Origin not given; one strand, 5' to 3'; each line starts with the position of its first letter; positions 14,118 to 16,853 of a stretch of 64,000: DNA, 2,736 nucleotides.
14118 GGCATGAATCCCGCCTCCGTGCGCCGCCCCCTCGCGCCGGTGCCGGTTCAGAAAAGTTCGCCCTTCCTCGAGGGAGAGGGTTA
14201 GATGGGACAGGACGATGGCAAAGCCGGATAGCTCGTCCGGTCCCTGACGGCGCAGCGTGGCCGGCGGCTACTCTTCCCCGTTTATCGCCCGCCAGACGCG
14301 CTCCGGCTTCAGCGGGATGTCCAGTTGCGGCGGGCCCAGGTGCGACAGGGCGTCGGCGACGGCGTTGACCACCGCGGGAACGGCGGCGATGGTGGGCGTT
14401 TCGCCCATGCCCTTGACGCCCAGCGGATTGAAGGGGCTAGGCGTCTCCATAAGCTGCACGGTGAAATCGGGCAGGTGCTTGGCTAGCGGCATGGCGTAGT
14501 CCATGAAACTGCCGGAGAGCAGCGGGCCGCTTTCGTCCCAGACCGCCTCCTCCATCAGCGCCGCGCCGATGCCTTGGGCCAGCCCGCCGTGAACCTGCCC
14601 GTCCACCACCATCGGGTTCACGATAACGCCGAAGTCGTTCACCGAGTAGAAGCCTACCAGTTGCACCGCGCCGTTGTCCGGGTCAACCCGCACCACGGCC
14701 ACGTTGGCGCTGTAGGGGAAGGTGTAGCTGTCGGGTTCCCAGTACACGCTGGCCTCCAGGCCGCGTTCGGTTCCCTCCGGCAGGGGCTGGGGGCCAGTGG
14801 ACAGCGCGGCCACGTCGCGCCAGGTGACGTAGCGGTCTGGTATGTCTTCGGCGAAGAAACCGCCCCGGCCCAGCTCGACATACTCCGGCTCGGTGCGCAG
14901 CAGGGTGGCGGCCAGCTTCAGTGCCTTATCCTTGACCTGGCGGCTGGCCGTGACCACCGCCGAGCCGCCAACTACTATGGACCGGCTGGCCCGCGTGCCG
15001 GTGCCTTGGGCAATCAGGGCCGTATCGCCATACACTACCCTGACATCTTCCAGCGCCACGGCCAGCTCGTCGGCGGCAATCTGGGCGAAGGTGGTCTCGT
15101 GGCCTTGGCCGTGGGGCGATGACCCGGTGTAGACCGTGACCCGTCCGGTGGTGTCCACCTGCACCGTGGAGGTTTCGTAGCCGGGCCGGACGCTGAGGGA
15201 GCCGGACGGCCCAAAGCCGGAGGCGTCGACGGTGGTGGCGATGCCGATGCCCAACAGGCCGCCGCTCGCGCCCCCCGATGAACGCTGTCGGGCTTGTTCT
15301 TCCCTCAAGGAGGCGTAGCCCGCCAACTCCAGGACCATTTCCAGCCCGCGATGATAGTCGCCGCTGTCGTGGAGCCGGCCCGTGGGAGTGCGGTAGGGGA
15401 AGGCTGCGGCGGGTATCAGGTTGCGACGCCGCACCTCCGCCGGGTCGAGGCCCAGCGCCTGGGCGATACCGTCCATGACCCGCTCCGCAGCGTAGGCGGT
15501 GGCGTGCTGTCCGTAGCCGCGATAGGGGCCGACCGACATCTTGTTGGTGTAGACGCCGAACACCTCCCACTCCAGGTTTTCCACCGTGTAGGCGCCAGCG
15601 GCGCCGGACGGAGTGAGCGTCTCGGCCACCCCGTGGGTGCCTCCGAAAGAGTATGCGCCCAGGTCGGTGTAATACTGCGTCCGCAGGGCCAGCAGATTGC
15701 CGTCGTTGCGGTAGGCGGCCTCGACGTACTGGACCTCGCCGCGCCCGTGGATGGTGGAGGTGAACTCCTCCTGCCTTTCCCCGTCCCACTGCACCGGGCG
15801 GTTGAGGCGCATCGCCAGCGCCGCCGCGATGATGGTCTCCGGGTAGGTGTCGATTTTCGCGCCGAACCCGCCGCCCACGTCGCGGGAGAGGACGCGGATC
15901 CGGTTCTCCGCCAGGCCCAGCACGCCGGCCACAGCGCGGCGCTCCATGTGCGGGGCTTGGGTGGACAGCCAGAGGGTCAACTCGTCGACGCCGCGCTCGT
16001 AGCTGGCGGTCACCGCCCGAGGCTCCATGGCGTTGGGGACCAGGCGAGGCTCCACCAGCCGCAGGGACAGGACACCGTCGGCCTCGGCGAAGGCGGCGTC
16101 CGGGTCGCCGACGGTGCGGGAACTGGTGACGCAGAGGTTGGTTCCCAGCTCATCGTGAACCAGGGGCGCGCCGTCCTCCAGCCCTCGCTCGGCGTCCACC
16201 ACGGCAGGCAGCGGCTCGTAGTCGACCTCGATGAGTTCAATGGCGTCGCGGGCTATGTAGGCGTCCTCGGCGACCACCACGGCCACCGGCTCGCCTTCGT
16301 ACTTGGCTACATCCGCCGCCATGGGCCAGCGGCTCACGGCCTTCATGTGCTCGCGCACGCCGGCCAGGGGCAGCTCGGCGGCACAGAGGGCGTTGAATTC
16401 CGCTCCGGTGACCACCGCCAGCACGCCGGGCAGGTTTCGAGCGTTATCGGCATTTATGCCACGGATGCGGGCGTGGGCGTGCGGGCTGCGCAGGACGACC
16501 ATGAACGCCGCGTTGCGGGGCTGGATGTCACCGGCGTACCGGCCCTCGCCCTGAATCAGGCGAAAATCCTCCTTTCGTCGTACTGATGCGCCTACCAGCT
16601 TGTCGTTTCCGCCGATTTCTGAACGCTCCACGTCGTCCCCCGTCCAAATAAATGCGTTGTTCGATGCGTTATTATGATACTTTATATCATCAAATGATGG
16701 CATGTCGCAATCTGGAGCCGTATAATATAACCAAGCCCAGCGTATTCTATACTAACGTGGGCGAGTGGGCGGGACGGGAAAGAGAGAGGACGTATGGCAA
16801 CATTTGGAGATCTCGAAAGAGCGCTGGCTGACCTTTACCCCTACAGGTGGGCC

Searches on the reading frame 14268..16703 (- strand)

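Call 11: search_protein_families(library=pfam, proteins=[window:14268-16703:-], max_evalue=0.0001)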
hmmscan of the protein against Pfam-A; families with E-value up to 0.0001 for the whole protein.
window:14268-16703:- (811 aa): 3 families
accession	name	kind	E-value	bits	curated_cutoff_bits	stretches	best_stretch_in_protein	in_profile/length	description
PF20256.3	MoCoBD_2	-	4.3e-80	269.7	27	1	457-745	2-283/283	Molybdopterin cofactor-binding domain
PF02738.23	MoCoBD_1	-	2.4e-71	240.1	27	1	182-429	1-244/244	Molybdopterin cofactor-binding domain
PF01315.27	Ald_Xan_dh_C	-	2.1e-26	92.8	31.3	1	51-166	1-110/110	Aldehyde oxidase and xanthine dehydrogenase, a/b hammerhead domain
